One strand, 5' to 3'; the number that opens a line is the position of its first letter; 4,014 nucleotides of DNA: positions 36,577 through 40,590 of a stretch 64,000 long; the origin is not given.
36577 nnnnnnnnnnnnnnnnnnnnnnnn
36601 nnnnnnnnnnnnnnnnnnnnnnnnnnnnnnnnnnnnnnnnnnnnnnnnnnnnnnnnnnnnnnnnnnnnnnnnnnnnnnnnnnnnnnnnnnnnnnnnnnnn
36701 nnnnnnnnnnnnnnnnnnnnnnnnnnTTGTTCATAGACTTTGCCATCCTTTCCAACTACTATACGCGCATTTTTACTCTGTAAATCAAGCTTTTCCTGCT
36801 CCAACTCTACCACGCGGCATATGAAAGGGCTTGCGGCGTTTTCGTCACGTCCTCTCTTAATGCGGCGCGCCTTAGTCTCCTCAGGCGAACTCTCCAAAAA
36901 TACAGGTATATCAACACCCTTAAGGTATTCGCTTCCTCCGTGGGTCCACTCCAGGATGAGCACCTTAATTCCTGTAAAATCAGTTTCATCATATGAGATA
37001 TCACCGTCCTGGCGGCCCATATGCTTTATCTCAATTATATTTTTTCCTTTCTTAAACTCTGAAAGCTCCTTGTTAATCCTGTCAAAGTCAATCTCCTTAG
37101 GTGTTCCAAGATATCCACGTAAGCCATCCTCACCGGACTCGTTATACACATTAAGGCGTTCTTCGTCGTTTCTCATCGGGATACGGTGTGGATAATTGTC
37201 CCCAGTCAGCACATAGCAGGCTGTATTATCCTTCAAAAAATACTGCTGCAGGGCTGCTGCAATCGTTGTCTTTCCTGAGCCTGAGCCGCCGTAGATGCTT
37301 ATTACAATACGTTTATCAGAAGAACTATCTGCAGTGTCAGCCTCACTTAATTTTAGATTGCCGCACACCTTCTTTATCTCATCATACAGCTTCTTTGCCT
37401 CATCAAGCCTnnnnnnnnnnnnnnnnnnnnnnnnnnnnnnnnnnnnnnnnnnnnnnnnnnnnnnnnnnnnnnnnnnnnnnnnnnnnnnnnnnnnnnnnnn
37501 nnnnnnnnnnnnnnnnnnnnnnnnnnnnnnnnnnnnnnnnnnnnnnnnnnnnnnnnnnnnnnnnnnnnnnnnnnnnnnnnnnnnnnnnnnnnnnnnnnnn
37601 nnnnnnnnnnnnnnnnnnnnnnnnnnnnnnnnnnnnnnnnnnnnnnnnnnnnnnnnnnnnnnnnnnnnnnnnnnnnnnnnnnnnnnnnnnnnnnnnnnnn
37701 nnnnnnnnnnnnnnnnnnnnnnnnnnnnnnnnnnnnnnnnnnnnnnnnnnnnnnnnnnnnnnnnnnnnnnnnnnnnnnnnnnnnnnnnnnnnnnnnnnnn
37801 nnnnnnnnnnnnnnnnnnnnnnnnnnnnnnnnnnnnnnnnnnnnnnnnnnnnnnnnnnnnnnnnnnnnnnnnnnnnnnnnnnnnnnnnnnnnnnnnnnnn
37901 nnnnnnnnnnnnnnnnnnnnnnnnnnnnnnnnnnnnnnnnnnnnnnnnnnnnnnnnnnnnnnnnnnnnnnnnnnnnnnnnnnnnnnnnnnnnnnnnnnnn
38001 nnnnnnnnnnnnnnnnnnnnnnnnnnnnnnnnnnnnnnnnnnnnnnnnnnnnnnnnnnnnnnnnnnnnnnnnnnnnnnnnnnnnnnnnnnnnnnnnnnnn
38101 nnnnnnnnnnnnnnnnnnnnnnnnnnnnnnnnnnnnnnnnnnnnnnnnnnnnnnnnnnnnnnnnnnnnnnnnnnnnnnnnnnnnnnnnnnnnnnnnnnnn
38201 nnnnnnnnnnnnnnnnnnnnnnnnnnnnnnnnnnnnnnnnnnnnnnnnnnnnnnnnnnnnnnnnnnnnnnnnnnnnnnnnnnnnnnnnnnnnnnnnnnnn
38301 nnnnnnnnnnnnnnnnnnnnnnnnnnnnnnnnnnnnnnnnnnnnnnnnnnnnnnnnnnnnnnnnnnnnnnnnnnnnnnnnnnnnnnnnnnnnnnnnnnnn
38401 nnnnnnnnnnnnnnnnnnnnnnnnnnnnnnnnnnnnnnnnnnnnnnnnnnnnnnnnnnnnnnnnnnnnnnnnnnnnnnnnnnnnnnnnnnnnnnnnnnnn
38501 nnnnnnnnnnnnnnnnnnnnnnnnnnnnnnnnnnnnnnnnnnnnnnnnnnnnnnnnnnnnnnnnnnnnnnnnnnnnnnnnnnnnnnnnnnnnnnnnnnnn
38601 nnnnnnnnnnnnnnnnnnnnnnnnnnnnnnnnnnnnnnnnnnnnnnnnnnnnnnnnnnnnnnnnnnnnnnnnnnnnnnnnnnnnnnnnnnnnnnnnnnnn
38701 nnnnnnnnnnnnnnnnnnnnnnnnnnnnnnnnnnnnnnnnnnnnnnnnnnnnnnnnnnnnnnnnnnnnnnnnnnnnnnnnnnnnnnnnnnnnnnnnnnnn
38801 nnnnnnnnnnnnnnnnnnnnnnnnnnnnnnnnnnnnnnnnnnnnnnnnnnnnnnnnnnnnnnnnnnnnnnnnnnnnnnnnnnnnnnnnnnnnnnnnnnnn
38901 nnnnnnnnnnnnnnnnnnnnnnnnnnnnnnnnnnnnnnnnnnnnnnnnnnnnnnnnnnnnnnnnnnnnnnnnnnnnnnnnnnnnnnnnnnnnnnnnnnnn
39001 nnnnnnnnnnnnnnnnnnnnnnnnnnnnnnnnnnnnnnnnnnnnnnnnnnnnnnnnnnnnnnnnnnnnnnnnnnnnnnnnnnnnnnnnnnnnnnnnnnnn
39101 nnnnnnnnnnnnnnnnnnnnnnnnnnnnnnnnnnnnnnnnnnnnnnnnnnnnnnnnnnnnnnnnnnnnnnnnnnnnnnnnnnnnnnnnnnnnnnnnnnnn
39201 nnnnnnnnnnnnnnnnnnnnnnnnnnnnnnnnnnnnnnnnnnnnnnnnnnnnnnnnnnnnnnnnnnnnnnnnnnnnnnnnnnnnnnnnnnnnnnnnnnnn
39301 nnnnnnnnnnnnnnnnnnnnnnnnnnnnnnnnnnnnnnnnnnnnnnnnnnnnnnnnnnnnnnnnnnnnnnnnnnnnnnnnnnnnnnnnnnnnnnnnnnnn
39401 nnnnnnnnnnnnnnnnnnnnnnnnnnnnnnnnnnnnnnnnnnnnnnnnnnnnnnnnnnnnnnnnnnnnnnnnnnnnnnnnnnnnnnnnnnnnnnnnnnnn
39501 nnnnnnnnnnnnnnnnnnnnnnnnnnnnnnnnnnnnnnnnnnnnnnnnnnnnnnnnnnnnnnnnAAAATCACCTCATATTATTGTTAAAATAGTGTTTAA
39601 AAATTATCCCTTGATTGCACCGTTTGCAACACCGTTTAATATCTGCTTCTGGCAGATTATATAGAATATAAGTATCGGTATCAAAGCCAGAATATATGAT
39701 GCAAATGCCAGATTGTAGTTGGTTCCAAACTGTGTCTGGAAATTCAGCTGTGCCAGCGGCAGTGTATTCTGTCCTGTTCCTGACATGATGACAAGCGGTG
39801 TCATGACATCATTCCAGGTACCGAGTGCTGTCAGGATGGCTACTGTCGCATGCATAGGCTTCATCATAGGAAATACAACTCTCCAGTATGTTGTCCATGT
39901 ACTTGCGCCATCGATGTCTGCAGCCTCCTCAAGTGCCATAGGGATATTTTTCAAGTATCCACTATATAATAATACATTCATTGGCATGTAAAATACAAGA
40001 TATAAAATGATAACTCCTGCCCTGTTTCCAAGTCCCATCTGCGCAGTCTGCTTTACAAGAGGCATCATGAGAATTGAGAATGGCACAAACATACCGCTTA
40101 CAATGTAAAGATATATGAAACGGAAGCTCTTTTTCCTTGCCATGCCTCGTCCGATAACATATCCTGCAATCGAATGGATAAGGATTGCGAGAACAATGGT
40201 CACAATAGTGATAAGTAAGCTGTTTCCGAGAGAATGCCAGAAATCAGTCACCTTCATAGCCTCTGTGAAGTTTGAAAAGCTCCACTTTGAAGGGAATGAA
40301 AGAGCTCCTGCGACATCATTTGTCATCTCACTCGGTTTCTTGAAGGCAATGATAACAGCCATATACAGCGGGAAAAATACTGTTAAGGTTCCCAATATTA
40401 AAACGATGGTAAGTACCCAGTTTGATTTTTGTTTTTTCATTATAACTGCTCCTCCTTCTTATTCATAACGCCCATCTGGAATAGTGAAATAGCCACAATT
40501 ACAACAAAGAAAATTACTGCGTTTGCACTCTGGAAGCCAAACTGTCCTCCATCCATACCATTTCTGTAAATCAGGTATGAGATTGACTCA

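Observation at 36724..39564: GH36 alpha-galactosidase fused in-frame to a uridine-kinase/PRK-family P-loop kinase domain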

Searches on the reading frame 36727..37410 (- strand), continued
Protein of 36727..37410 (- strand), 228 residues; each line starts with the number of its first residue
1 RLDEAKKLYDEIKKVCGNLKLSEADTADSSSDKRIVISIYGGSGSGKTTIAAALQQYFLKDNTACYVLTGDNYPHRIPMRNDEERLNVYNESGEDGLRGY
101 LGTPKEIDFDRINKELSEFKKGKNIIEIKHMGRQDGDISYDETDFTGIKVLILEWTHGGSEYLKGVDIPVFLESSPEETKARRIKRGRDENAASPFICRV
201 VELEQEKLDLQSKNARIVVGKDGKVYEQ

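Call 51: search_solved_structures(query=A2, max_evalue=0.01, show_alignments=4)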
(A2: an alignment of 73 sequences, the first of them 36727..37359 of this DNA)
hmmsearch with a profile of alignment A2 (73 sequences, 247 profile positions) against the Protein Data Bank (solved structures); distinct sequences matched with E-value up to 0.01: 33.
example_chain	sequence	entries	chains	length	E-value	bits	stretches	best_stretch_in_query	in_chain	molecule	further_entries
3uie_A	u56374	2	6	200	1.1e-07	34.9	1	42-86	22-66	Adenylyl-sulfate kinase 1, chloroplastic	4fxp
6c2u_A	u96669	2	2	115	1.2e-06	31.5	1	36-77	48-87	phosphate-loop protein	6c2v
5zme_A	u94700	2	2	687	3.7e-06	29.9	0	41-82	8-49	ATPase ARSA1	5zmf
4rfv_A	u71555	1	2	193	7.3e-06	28.9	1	47-86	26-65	Bifunctional enzyme CysN/CysC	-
4bzp_A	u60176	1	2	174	1.3e-05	28.1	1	50-86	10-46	BIFUNCTIONAL ENZYME CYSN/CYSC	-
4bzq_A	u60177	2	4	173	1.4e-05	28.1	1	50-86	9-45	BIFUNCTIONAL ENZYME CYSN/CYSC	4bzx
2v3c_C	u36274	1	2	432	2.6e-05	27.1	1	28-84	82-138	SIGNAL RECOGNITION 54 KDA PROTEIN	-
2ofw_A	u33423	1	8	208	6.4e-05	25.9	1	47-83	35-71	APS kinase domain of the PAPS synthetase 1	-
2pey_A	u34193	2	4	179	6.5e-05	25.8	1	48-83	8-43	Bifunctional 3'-phosphoadenosine 5'-phosphosulfate synthetase 1 (PAPS synthetase 1) (PAPSS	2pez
2ofx_A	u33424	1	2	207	7.5e-05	25.6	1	48-83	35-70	Bifunctional 3'-phosphoadenosine 5'-phosphosulfate synthetase 1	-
8i1m_A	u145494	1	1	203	7.9e-05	25.6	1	48-83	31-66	PAPSS1 protein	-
3ndb_B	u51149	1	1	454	8.9e-05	25.4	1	28-84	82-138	Signal recognition 54 kDa protein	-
5l3r_A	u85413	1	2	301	0.0001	25.2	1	37-84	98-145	Signal recognition particle 54 kDa protein, chloroplastic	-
1x6v_B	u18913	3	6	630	0.00024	24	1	48-83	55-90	Bifunctional 3'-phosphoadenosine 5'-phosphosulfate synthetase 1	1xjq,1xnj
8i1o_A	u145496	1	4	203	0.00025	23.9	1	48-86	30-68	Bifunctional 3'-phosphoadenosine 5'-phosphosulfate synthase 2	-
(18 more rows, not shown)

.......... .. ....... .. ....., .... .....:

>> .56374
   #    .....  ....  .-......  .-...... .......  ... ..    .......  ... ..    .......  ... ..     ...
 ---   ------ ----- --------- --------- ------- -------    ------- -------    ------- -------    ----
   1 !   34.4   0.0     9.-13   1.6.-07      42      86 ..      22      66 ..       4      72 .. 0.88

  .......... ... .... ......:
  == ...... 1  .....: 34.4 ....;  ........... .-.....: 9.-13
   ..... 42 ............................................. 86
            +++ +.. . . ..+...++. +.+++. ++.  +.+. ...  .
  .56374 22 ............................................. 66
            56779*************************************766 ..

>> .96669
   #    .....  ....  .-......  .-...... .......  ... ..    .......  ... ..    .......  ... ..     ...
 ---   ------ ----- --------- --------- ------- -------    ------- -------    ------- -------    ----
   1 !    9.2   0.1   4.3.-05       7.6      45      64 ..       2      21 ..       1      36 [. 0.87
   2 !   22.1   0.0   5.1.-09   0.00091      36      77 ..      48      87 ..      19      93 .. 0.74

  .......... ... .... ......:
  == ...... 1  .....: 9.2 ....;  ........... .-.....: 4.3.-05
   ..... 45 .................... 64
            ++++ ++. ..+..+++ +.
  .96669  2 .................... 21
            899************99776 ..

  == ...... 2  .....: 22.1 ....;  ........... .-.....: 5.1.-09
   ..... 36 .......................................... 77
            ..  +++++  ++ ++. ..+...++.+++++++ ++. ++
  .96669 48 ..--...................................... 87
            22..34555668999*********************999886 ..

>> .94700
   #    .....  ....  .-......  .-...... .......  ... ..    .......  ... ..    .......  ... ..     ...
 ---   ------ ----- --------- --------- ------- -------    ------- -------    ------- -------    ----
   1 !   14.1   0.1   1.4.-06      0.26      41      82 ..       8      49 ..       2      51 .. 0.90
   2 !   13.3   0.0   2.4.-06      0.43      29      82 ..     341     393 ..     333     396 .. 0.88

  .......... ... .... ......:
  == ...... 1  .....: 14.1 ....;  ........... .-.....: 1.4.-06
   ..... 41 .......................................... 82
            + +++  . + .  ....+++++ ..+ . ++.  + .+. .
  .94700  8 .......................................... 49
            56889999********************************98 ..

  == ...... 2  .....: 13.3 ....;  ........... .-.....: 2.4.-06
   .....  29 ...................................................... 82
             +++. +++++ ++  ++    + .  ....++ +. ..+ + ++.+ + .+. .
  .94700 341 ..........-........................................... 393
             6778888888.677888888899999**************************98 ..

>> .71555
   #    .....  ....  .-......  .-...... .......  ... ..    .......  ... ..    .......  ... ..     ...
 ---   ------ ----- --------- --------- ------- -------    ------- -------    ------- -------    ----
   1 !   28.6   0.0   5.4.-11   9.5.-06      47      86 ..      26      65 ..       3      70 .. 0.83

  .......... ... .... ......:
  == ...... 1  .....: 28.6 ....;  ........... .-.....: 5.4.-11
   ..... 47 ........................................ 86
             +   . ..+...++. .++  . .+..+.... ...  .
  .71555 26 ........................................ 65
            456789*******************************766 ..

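Call 56: search_protein_families(library=pfam, proteins=[L038:4216-5385:+, L038:5682-7784:+, L038:9130-11625:-, L053:5876-7186:-, L053:4388-5494:-, L053:8062-9279:-, L053:9983-11029:+], max_evalue=0.00001)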
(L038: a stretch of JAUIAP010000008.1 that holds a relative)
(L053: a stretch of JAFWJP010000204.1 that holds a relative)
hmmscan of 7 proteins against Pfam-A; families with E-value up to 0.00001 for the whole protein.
L038:4216-5385:+ (389 aa): 3 families
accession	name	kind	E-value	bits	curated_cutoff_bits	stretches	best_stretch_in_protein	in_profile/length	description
PF00005.33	ABC_tran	-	1.8e-31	110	25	1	35-176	2-136/137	ABC transporter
PF17912.7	OB_MalK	-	1.7e-16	61.3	27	1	258-312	1-53/53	MalK OB fold domain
PF08402.16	TOBE_2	-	9.1e-08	32.6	21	1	306-380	2-76/76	TOBE domain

L038:5682-7784:+ (700 aa): 0 families

L038:9130-11625:- (831 aa): 9 families
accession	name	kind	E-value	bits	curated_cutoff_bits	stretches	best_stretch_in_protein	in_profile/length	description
PF13424.12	TPR_12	-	6.9e-20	71.5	30.1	1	579-651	2-76/77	Tetratricopeptide repeat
PF17874.7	TPR_MalT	-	1.2e-11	44.9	45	1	621-807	41-234/336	MalT-like TPR region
PF13560.12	HTH_31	-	1.8e-10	41.4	27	1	75-137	1-63/64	Helix-turn-helix domain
PF07719.23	TPR_2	-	9.3e-10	38.3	27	0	620-651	1-32/34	Tetratricopeptide repeat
PF01381.28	HTH_3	-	2.8e-09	37.3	23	1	80-123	1-44/55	Helix-turn-helix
PF13181.12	TPR_8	-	6.8e-09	35.6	25.7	0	621-648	2-29/34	Tetratricopeptide repeat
PF00515.34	TPR_1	-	6.4e-08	32.5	27.8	0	621-651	2-32/34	Tetratricopeptide repeat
PF13191.12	AAA_16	-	2.4e-06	28.6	32.6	1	162-258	2-102/167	AAA ATPase domain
PF13401.12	AAA_22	-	2.8e-06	28.1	27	1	180-282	6-107/130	AAA domain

L053:5876-7186:- (436 aa): 1 family
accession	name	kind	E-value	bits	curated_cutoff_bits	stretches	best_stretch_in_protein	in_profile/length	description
PF00370.27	FGGY_N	-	6e-21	75.6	28.8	1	9-233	2-244/245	FGGY family of carbohydrate kinases, N-terminal domain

L053:4388-5494:- (368 aa): 3 families
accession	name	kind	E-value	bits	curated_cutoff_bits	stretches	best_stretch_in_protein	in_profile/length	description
PF00535.33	Glycos_transf_2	-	9.8e-41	139.9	23.3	1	11-138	1-130/168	Glycosyl transferase family 2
PF13641.12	Glyco_tranf_2_3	-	7.1e-14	52.8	27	1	9-215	2-208/230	Glycosyltransferase like family 2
PF10111.15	Glyco_tranf_2_2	-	4.3e-12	46.5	27.3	1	11-108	1-102/276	Glycosyltransferase like family 2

L053:8062-9279:- (405 aa): 1 family
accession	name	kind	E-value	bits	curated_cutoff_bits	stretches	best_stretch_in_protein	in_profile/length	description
PF00557.29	Peptidase_M24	-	1.2e-11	45.2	23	1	174-348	2-170/208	Metallopeptidase family M24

L053:9983-11029:+ (348 aa): 1 family
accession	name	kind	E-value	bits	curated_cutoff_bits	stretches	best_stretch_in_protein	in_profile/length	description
PF02645.21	DegV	-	3.3e-51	174.7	27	1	75-336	3-268/280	Uncharacterised protein, DegV family COG1307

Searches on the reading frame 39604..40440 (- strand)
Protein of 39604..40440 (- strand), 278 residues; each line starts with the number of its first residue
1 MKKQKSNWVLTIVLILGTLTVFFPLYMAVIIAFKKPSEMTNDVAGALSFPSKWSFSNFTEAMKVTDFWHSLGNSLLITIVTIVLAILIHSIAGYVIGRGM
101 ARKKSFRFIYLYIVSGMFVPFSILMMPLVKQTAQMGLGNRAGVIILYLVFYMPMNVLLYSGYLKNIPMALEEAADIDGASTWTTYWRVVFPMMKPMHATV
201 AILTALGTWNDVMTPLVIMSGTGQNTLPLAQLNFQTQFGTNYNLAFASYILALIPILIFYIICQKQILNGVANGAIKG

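Call 5: search_protein_families(library=pfam, proteins=[window:39604-40440:-], max_evalue=0.00001)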
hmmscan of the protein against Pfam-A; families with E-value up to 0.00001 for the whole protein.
window:39604-40440:- (278 aa): 1 family
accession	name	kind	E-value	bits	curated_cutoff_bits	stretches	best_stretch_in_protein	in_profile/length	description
PF00528.27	BPD_transp_1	-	1.6e-25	90.4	26.4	1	93-266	1-177/184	Binding-protein-dependent transport system inner membrane component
